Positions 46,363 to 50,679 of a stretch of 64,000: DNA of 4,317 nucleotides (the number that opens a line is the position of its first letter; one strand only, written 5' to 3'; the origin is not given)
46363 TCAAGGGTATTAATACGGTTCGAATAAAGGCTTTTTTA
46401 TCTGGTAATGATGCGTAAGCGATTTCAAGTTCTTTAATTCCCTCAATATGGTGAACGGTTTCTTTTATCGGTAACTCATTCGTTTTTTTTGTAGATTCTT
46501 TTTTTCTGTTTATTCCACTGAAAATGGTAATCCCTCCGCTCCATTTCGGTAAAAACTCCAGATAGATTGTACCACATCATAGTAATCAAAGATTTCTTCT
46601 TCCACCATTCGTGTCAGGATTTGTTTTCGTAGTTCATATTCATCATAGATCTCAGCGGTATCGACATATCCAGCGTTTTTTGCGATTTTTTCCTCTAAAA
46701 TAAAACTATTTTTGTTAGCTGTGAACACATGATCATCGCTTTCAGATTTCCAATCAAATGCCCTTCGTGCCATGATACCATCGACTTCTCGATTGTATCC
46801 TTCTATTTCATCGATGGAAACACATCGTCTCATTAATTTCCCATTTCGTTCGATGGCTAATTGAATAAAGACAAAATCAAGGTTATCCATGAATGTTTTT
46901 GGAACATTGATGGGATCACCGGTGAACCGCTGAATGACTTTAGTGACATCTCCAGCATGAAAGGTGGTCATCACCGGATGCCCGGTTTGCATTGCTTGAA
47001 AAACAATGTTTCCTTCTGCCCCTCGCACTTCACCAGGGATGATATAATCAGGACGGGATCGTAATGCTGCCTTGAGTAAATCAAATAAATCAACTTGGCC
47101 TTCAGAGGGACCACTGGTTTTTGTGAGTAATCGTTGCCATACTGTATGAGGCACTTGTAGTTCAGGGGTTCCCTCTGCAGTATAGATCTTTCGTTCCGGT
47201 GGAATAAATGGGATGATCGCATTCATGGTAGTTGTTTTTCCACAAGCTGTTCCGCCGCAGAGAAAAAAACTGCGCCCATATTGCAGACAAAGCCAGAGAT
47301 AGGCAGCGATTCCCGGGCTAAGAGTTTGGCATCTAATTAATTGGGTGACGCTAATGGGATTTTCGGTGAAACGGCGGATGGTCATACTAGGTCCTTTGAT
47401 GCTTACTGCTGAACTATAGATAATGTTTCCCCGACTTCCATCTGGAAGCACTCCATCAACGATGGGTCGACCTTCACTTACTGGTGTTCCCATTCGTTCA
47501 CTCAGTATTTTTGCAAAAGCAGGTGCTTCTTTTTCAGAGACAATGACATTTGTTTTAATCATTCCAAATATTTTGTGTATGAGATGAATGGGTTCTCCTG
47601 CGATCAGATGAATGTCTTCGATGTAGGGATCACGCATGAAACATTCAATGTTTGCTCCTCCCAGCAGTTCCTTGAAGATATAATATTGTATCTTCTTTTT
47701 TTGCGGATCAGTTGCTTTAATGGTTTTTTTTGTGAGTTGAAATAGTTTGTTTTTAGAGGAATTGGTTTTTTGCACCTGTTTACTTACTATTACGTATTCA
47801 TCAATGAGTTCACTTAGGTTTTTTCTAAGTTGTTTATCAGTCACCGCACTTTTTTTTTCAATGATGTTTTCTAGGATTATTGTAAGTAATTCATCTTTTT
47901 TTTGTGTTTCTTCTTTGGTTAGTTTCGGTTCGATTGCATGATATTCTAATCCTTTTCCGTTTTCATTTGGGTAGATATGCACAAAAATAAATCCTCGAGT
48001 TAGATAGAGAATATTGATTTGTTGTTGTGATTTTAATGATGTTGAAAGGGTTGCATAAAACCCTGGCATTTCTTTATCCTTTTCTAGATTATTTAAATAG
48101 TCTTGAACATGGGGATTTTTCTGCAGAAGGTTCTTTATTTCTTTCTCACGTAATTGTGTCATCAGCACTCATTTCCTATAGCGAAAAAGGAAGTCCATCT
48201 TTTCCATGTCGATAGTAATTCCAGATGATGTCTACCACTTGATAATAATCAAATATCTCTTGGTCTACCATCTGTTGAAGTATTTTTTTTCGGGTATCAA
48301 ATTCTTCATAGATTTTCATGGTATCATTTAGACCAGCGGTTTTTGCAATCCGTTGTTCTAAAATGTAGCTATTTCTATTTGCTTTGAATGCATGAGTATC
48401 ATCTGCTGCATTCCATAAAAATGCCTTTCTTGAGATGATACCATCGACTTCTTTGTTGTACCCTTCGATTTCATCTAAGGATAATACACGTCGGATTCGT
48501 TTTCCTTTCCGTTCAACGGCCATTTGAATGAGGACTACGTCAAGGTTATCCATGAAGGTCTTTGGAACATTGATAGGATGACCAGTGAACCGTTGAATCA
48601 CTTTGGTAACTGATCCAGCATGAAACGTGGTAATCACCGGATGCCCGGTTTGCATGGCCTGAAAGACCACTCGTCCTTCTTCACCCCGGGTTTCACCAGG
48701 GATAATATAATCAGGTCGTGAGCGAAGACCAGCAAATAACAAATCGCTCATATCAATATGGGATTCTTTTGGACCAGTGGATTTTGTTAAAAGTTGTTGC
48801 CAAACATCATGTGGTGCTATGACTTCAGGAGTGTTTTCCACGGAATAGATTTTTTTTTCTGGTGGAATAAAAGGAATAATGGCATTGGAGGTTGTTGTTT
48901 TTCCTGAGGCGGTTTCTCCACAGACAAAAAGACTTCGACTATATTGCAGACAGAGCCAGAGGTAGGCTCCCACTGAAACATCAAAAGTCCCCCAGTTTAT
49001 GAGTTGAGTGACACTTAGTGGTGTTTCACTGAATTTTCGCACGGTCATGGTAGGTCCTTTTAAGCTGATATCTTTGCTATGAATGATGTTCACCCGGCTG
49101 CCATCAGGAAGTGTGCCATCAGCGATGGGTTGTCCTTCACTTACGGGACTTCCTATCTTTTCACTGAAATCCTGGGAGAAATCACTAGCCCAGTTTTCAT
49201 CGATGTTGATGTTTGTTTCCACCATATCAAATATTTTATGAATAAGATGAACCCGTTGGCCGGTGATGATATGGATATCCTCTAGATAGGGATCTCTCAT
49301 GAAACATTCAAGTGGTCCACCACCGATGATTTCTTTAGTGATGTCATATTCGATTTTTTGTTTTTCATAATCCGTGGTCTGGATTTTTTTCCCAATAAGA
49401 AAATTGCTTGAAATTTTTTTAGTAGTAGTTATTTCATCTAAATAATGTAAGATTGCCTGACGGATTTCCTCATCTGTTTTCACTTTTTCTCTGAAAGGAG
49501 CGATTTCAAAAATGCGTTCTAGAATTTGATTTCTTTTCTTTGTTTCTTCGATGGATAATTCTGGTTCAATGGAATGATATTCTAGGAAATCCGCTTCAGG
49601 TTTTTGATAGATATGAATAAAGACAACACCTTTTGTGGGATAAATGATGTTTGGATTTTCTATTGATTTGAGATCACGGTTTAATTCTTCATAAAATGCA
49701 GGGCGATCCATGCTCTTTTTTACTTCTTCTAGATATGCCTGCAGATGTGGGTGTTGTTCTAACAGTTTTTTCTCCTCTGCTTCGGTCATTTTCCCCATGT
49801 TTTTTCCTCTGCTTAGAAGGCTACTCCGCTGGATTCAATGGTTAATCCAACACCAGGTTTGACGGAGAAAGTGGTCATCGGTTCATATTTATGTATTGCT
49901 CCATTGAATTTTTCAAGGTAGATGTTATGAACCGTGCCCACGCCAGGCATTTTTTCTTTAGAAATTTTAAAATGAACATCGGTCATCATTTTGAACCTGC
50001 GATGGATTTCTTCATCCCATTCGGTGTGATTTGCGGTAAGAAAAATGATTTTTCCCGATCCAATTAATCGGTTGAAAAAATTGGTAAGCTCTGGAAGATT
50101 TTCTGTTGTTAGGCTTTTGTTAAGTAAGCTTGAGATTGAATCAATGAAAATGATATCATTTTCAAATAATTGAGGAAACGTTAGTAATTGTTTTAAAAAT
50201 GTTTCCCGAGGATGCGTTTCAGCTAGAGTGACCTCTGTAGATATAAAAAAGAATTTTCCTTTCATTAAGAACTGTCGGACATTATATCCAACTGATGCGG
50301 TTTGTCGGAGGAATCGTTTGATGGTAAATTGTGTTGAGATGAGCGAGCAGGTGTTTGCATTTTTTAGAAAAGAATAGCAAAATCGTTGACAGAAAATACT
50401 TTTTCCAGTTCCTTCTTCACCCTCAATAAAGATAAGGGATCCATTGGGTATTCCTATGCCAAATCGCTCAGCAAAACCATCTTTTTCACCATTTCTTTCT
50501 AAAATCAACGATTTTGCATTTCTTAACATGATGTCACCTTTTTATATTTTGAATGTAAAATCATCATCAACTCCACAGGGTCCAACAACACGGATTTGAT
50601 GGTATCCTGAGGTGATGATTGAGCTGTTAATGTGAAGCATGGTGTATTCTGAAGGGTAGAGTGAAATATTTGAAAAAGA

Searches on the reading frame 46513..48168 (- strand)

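Call 56: search_protein_families(library=pfam, proteins=[window:46513-48168:-], max_evalue=0.00001)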
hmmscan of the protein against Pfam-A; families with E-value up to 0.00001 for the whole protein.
window:46513-48168:- (552 aa): 1 family
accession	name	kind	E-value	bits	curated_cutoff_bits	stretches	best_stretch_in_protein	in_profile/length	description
PF00437.27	T2SSE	-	2.7e-28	99.1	24.9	1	220-416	58-256/370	Type II/IV secretion system protein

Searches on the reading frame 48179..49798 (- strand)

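Call 56: search_protein_families(library=pfam, proteins=[window:48179-49798:-], max_evalue=0.00001)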
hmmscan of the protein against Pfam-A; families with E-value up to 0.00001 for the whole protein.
window:48179-49798:- (540 aa): 1 family
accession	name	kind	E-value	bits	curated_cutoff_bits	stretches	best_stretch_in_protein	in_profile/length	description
PF00437.27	T2SSE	-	6.3e-27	94.6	24.9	1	218-434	65-284/370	Type II/IV secretion system protein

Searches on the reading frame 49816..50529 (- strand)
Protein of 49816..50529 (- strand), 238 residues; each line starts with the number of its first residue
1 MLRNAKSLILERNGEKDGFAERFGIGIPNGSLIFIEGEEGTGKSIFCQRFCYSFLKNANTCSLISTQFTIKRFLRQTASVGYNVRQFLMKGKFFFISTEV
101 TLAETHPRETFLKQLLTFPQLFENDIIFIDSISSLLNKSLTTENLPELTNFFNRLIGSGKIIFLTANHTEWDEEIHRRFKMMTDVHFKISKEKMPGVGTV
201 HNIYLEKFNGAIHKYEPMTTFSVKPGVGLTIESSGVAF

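Call 56: search_protein_families(library=pfam, proteins=[window:49816-50529:-], max_evalue=0.00001)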
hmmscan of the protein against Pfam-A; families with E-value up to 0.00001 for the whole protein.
window:49816-50529:- (238 aa): 1 family
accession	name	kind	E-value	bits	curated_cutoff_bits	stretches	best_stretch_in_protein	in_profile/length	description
PF06745.19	ATPase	-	3.7e-16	59.6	26.6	1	18-167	7-163/231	KaiC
